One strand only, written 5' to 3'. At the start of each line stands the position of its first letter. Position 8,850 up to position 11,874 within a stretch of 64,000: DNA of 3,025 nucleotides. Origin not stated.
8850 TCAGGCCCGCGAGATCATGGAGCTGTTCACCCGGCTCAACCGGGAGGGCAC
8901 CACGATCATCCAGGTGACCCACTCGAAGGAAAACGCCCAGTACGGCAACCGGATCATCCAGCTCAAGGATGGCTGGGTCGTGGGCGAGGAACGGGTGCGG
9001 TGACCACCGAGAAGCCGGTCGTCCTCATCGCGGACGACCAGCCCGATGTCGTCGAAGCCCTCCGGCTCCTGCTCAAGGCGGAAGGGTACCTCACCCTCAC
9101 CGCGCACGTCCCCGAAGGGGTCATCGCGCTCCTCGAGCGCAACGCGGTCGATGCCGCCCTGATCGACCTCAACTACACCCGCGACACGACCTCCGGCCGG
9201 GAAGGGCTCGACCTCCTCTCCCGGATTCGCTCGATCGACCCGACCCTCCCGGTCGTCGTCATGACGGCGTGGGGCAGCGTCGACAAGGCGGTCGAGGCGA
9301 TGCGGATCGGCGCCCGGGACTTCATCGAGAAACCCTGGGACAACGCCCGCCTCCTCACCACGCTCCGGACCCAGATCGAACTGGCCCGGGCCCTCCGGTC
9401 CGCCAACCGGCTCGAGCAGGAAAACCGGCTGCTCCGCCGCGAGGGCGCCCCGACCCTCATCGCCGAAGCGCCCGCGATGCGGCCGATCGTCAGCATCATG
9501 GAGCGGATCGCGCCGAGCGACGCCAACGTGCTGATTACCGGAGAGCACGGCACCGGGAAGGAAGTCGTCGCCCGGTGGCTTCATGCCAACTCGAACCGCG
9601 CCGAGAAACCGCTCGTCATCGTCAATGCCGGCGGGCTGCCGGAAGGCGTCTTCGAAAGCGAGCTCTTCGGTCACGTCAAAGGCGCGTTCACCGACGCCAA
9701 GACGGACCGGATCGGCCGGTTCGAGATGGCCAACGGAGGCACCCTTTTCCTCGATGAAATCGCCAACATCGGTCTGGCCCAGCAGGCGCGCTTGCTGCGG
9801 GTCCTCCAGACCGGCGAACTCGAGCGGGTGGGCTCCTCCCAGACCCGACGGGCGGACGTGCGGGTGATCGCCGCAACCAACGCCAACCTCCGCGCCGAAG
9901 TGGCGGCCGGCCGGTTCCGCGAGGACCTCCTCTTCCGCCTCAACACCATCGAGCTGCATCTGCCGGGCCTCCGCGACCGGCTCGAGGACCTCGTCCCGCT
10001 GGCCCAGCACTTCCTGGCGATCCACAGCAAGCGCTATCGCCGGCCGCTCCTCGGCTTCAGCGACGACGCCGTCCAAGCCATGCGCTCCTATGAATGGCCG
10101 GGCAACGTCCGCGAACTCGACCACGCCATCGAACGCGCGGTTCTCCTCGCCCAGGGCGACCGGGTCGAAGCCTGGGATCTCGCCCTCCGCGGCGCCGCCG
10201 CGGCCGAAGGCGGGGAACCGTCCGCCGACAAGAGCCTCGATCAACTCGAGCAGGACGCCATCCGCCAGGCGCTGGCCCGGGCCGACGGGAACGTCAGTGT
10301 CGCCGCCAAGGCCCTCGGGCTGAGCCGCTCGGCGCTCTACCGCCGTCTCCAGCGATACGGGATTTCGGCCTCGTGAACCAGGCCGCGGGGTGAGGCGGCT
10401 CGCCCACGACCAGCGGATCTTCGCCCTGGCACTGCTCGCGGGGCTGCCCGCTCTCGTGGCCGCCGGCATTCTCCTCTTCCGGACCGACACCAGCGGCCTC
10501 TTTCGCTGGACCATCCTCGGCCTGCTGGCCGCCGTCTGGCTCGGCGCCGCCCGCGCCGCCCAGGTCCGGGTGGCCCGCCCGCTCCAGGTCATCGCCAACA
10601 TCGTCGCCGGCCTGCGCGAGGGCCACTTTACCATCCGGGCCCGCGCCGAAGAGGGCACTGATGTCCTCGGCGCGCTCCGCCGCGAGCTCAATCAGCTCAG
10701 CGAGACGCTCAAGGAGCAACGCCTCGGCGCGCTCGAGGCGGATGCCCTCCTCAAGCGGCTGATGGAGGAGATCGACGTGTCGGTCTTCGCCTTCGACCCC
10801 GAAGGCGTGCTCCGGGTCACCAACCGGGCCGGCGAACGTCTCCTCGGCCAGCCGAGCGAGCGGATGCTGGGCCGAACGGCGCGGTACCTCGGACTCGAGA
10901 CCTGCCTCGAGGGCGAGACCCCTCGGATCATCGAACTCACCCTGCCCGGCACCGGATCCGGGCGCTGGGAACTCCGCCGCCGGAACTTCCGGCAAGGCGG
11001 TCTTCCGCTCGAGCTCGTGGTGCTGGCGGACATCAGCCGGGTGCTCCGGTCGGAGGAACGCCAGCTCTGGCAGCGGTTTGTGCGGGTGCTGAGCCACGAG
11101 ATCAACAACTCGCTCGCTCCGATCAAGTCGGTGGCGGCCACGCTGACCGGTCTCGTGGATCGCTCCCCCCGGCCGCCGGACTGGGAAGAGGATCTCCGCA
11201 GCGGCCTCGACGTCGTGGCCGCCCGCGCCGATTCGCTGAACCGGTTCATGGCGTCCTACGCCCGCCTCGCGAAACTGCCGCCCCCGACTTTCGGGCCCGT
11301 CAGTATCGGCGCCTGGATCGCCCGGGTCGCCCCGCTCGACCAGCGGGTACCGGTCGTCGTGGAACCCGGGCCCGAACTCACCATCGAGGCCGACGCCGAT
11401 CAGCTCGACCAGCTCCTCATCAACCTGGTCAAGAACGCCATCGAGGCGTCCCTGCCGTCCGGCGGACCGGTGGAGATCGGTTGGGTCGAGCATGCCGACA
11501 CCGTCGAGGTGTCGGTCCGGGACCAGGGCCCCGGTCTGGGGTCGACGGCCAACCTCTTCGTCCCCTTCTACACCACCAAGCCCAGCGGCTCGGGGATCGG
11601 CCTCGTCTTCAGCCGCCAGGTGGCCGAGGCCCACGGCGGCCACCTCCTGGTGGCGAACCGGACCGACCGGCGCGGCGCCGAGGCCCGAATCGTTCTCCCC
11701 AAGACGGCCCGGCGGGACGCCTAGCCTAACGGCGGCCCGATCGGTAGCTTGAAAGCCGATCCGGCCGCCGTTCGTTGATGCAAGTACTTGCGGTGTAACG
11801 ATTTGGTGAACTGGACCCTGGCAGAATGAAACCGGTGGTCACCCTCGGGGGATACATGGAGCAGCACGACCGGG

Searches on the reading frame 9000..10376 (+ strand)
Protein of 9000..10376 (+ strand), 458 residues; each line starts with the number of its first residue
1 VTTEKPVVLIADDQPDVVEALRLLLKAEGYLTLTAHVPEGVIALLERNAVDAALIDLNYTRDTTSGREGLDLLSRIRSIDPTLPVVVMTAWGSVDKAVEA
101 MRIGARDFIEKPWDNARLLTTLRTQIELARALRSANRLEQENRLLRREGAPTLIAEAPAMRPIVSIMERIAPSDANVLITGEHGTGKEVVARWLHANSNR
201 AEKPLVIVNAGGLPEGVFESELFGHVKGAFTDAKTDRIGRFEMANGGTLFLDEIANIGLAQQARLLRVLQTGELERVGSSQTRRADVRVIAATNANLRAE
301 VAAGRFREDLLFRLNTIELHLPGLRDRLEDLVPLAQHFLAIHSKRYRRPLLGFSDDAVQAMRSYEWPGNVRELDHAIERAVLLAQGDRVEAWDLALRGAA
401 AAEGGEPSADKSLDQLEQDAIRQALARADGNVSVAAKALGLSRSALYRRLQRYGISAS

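Call 28: search_protein_families(library=pfam, proteins=[window:9000-10376:+], max_evalue=0.01)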
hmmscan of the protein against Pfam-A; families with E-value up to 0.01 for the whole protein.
window:9000-10376:+ (458 aa): 14 families
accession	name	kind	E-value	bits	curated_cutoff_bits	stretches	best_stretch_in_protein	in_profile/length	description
PF00158.32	Sigma54_activat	-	9.9e-65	217.8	20.2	1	153-319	1-167/168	Sigma-54 interaction domain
PF14532.12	Sigma54_activ_2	-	2.1e-23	83.5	25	1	155-324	2-138/138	Sigma-54 interaction domain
PF00072.30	Response_reg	-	4.6e-22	78.7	30.2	1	8-122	1-110/111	Response regulator receiver domain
PF25601.1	AAA_lid_14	-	4.4e-21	74.9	27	1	325-403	1-79/87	AAA+ ATPase lid domain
PF02954.25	HTH_8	-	3e-14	52.9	22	1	413-453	2-42/42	Bacterial regulatory protein, Fis family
PF07728.20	AAA_5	-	6.4e-07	29.9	22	1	176-296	1-124/139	AAA domain (dynein-related subfamily)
PF00004.35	AAA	-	1.7e-06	28.9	21.2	1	177-312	1-129/131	ATPase family associated with various cellular activities (AAA)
PF18024.7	HTH_50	-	1.2e-05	25.3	27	1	414-456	9-50/50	Helix-turn-helix domain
PF13556.12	HTH_30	-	0.00023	21.3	27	1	424-452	7-35/59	PucR C-terminal helix-turn-helix domain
PF13518.12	HTH_28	-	0.00051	20.5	25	1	421-453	6-36/52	Helix-turn-helix domain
PF13551.12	HTH_29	-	0.00065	20.2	28.1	1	424-453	7-36/64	Winged helix-turn helix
PF13384.12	HTH_23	-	0.0011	19.2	24.6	1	424-453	11-41/50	Homeodomain-like domain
PF07724.20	AAA_2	-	0.0013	19.3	27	1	175-302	4-132/166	AAA domain (Cdc48 subfamily)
PF01078.27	Mg_chelatase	-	0.0041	17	20.3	0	237-295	98-158/207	Magnesium chelatase, subunit ChlI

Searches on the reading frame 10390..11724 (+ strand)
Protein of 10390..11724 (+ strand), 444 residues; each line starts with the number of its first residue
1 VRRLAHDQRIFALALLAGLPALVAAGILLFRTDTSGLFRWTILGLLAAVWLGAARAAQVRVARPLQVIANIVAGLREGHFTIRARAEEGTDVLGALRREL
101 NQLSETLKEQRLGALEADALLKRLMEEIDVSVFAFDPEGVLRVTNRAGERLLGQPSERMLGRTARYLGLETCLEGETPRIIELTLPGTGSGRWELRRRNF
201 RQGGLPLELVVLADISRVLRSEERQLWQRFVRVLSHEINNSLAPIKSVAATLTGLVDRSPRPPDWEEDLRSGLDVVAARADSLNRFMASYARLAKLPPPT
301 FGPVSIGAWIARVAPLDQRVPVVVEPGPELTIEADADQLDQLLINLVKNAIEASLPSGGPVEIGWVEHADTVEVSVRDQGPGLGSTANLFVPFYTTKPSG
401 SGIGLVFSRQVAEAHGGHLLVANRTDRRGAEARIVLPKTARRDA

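Call 28: search_protein_families(library=pfam, proteins=[window:10390-11724:+], max_evalue=0.01)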
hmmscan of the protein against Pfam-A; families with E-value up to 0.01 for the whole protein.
window:10390-11724:+ (444 aa): 5 families
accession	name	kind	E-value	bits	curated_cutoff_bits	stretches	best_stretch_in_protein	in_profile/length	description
PF02518.31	HATPase_c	-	2e-17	64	26.4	1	335-439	2-110/111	Histidine kinase-, DNA gyrase B-, and HSP90-like ATPase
PF00512.31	HisKA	-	9.4e-06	26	26.9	1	228-285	3-52/66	His Kinase A (phospho-acceptor) domain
PF08448.16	PAS_4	-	8.3e-05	23.2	23.1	1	127-165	3-41/110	PAS fold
PF00989.32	PAS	-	0.00014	22.3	22.6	1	120-200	2-81/113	PAS fold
PF13581.12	HATPase_c_2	-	0.0029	18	27.4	1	347-412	40-109/127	Histidine kinase-like ATPase domain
